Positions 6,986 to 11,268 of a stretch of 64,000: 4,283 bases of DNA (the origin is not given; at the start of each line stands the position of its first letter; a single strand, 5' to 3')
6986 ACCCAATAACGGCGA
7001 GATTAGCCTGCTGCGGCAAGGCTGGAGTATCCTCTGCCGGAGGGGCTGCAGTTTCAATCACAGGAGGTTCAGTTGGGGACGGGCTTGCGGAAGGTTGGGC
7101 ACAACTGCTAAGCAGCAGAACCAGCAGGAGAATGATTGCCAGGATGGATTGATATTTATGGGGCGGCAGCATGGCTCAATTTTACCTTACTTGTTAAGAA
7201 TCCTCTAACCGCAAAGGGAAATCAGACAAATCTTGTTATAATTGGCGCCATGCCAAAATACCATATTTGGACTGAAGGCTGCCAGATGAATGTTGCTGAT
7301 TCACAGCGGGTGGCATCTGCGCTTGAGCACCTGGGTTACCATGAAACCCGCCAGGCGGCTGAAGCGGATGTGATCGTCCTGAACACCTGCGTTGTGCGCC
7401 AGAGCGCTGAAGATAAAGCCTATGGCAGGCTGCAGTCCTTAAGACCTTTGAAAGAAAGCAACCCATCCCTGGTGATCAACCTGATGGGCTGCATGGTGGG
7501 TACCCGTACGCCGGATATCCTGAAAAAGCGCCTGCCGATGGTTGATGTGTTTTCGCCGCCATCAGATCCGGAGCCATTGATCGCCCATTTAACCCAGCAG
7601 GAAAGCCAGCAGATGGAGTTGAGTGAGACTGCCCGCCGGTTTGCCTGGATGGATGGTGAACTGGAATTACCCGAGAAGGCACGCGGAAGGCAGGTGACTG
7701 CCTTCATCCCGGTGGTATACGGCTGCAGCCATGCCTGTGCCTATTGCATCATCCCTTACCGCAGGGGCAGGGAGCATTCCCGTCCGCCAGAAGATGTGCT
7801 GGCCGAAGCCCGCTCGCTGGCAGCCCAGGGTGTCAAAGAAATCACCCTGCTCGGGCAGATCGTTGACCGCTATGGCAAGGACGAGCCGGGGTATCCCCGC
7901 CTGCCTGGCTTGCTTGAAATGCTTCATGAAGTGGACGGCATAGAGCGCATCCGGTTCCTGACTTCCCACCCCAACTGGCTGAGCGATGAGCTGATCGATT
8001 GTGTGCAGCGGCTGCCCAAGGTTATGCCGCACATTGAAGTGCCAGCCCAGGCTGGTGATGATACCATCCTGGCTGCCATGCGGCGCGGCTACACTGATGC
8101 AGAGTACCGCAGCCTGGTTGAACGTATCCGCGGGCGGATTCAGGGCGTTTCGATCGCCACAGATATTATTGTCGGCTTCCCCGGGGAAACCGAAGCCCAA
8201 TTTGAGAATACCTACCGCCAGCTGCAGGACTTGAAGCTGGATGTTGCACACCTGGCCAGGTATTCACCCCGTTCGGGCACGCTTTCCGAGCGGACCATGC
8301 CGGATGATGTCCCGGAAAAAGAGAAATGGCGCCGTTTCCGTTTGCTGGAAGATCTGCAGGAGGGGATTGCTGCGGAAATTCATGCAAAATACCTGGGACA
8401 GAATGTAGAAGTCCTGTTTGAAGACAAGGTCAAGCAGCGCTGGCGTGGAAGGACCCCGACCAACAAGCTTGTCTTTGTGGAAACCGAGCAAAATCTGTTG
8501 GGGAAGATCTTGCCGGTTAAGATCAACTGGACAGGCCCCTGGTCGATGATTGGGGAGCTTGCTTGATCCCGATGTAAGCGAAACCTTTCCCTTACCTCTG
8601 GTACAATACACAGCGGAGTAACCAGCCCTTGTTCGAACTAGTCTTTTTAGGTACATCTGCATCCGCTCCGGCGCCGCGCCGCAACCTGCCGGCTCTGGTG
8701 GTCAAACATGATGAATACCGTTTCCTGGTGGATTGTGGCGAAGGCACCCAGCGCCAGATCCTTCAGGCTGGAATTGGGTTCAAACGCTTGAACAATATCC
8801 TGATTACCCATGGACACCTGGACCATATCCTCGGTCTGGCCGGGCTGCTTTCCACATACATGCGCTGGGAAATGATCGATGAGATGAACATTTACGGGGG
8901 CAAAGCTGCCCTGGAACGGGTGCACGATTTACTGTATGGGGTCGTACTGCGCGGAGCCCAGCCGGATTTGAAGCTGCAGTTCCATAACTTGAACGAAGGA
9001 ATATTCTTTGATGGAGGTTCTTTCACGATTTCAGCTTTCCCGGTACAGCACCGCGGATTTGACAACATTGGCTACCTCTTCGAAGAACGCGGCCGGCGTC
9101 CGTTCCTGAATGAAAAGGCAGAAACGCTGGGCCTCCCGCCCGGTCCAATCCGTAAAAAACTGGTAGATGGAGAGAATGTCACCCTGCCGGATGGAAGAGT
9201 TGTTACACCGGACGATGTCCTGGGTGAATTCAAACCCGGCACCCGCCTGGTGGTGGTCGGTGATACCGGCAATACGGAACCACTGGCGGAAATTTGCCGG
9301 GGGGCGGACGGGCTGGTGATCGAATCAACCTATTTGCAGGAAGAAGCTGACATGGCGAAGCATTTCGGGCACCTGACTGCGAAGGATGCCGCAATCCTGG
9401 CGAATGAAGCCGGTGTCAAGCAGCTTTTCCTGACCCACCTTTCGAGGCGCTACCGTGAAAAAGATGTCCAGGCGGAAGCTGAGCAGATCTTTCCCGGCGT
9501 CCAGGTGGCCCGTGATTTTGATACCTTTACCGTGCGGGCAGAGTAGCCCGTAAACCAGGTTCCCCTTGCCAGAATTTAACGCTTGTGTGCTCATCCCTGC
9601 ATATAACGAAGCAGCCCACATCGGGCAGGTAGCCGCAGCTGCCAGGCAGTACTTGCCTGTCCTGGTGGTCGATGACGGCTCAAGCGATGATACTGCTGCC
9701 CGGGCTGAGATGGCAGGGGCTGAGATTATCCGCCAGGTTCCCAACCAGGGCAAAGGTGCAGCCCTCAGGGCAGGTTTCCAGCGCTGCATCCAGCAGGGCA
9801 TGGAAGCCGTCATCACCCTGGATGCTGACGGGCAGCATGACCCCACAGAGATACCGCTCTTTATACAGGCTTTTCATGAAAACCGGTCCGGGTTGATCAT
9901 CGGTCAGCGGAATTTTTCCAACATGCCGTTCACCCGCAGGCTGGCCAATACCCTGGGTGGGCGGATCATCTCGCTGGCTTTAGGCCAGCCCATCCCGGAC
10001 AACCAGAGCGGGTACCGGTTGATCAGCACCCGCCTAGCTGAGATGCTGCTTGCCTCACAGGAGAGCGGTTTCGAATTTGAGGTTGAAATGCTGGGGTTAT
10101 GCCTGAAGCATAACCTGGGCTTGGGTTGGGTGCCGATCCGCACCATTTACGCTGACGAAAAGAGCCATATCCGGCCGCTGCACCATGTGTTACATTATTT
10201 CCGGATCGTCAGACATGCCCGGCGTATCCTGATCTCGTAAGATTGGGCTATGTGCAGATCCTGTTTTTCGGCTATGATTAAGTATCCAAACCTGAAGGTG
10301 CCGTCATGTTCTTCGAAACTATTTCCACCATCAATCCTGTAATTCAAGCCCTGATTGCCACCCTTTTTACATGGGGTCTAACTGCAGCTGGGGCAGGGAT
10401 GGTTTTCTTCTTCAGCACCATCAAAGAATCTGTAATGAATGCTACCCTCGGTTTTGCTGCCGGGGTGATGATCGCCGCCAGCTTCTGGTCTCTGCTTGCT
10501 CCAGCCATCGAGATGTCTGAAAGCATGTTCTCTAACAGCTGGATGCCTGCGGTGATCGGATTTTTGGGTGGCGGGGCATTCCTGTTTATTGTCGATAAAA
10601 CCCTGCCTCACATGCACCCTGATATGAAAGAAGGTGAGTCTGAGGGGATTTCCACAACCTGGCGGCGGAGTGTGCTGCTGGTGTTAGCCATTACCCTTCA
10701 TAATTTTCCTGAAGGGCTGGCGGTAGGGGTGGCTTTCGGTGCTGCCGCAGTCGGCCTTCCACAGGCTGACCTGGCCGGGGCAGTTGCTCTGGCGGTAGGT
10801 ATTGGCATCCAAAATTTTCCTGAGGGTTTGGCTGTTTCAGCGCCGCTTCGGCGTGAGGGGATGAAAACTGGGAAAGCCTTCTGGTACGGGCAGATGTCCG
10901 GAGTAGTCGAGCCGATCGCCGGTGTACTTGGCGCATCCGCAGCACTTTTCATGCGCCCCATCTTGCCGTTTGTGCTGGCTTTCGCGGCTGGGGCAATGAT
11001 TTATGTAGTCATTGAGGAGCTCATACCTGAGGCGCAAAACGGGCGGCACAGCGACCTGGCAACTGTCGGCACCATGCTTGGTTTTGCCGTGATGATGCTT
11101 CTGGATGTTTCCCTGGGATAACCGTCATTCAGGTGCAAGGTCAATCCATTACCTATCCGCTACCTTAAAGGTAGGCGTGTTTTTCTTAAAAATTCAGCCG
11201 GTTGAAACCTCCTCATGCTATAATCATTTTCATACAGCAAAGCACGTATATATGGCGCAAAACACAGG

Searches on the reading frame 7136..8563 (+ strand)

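Call 34: search_protein_families(library=ncbifam, proteins=[window:7136-8563:+], max_evalue=0.00001)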
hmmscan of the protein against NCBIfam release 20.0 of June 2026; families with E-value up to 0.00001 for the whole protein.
window:7136-8563:+ (476 aa): 11 families
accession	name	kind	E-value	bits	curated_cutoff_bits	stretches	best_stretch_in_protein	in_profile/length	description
NF010916.0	PRK14336.1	equivalog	8.2e-135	449.8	606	2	186-475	123-412/418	tRNA (N6-isopentenyl adenosine(37)-C2)-methylthiotransferase MiaB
TIGR00089.1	TIGR00089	subfamily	5.1e-128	427.5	251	1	41-473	1-429/429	MiaB/RimO family radical SAM methylthiotransferase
TIGR01574.1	miaB-methiolase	equivalog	9.7e-115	384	355.3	1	41-475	1-436/437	tRNA (N6-isopentenyl adenosine(37)-C2)-methylthiotransferase MiaB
TIGR01579.1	MiaB-like-C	equivalog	5.8e-81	272.9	357.05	1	46-463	3-416/416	tRNA (N(6)-L-threonylcarbamoyladenosine(37)-C(2))-methylthiotransferase MtaB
TIGR01125.1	TIGR01125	equivalog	1e-76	258.8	356.95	1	43-473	3-432/432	30S ribosomal protein S12 methylthiotransferase RimO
TIGR01578.1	MiaB-like-B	hypoth_equivalog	3.6e-69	233.6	314.7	1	41-440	1-384/421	tRNA (N(6)-L-threonylcarbamoyladenosine(37)-C(2))-methylthiotransferase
TIGR04014.1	B12_SAM_MJ_0865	equivalog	1.3e-20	73.6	360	1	185-382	157-352/434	methyl-coenzyme M reductase glutamine C-methyltransferase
TIGR04013.1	B12_SAM_MJ_1487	hypoth_equivalog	1e-18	67.4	251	1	184-397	147-366/382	TIGR04013 family B12-binding domain/radical SAM domain-containing protein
TIGR04479.1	bcpD_PhpK_rSAM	subfamily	4e-12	45.3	600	1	194-367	247-410/504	PhpK family radical SAM P-methyltransferase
TIGR04072.2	rSAM_ladder_B12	equivalog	2.5e-08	33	360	1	196-370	188-353/443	lipid biosynthesis B12-binding/radical SAM protein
TIGR03471.1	HpnJ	equivalog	6.3e-06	25.3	577.6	0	303-373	304-372/472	hopanoid biosynthesis associated radical SAM protein HpnJ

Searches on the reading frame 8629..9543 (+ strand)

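Call 34: search_protein_families(library=ncbifam, proteins=[window:8629-9543:+], max_evalue=0.00001)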
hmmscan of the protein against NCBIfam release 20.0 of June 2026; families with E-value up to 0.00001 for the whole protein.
window:8629-9543:+ (305 aa): 14 families
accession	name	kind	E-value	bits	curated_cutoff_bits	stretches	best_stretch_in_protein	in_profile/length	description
TIGR02651.1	RNase_Z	equivalog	3.7e-86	288.9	292.95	1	3-301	1-301/302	ribonuclease Z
NF000801.0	PRK00055.1-3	equivalog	7.6e-79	264.9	252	1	1-303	1-304/307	ribonuclease Z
NF000800.0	PRK00055.1-1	equivalog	9.6e-59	198.9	398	1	3-302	2-305/305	ribonuclease Z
NF000805.0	PRK00055.2-3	equivalog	5.7e-52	176.9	416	1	2-302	4-300/307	ribonuclease Z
TIGR02649.1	true_RNase_BN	exception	3e-50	171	563.7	1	3-302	1-304/304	ribonuclease BN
NF000804.0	PRK00055.2-1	equivalog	1e-47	162.7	402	1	3-301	5-298/306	ribonuclease Z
NF002558.0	PRK02126.1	subfamily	8.8e-30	103.9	315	2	212-292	254-336/345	ribonuclease Z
NF041851.1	cyc_nuc_deg_phdiest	equivalog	1.2e-18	67.4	400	1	203-293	154-244/253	cyclic nucleotide-degrading phosphodiesterase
NF000806.0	PRK00055.2-4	equivalog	2.1e-17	63.3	363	1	1-79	1-79/280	ribonuclease Z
NF002553.0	PRK02113.1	equivalog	6.4e-12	45.4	386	1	18-149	33-159/252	MBL fold metallo-hydrolase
NF038231.1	MBL_Geo_Pelo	equivalog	1e-11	44.9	360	1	12-152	26-162/250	GPMC system MBL fold metallohydrolase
NF041257.1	GntH_guanitoxin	equivalog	2.2e-10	39.9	333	1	5-90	16-105/374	guanitoxin biosynthesis MBL fold metallo-hydrolase GntH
TIGR02650.1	RNase_Z_T_toga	equivalog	2.3e-08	33.6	507.05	0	28-124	17-111/277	ribonuclease Z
TIGR03307.1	PhnP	equivalog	2.4e-07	30.4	272.25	1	13-157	30-156/249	phosphonate metabolism protein PhnP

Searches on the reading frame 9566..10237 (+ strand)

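Call 34: search_protein_families(library=ncbifam, proteins=[window:9566-10237:+], max_evalue=0.00001)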
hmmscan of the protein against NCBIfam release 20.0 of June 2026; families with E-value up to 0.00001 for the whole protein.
window:9566-10237:+ (224 aa): 11 families
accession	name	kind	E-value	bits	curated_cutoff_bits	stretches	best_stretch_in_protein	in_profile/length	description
TIGR04182.1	glyco_TIGR04182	equivalog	2.9e-27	95.8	325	1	6-207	2-206/293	S-layer glycoprotein N-glycosyltransferase AglJ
NF058614.1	PPMAGASynPpgS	equivalog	9.3e-25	87.4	370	1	7-197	3-200/226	polyprenyl-phospho-N-acetylgalactosaminyl synthase PpgS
NF041391.1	DPhHxTase_Halo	equivalog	1.1e-11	44.1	375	1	12-174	3-166/213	dolichyl-phosphate hexose transferase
NF007986.1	PRK10714.1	equivalog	1.2e-10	40.9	529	1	7-164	9-175/316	undecaprenyl-phosphate 4-deoxy-4-formamido-L-arabinose transferase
TIGR03937.1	PgaC_IcaA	equivalog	7.6e-10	38.3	422.3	1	7-107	48-154/407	poly-beta-1,6-N-acetyl-D-glucosamine synthase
NF047588.1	GlcsyltransPgfSStrep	equivalog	4.1e-09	36.1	500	1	8-166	5-172/308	glycosyltransferase PgfS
NF041865.1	EpsU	equivalog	5.1e-09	35.6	700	1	7-96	42-140/394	exopolysaccharide biosynthesis GT2 family glycosyltransferase EpsU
NF010496.0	PRK13915.1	equivalog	3.7e-08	32.8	262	1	7-88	34-126/307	glucosyl-3-phosphoglycerate synthase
TIGR03965.1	mycofact_glyco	equivalog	5.6e-08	32.1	280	1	6-88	76-164/467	mycofactocin biosynthesis glycosyltransferase MftF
TIGR04283.1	glyco_like_mftF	equivalog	1e-07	31.8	182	1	8-74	3-71/221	TIGR04283 family arsenosugar biosynthesis glycosyltransferase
NF041875.1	EPS_EpsD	equivalog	3.1e-06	26.8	370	1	8-114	3-115/325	exopolysaccharide biosynthesis glycosyltransferase EpsD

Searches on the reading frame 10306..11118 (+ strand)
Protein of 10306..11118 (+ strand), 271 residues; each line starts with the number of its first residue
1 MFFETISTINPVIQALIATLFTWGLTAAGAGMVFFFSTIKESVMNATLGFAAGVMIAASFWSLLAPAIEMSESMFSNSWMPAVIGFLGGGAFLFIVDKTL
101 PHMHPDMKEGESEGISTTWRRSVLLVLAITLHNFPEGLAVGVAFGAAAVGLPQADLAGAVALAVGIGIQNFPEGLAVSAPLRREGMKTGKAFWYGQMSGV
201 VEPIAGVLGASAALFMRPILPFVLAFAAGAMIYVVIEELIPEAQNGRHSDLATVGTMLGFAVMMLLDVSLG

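Call 34: search_protein_families(library=ncbifam, proteins=[window:10306-11118:+], max_evalue=0.00001)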
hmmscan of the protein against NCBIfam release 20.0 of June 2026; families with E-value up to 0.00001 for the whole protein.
window:10306-11118:+ (271 aa): 1 family
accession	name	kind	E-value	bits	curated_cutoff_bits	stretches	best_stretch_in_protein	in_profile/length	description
NF003243.0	PRK04201.1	equivalog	1.9e-44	152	252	1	11-265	4-260/266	zinc transporter ZupT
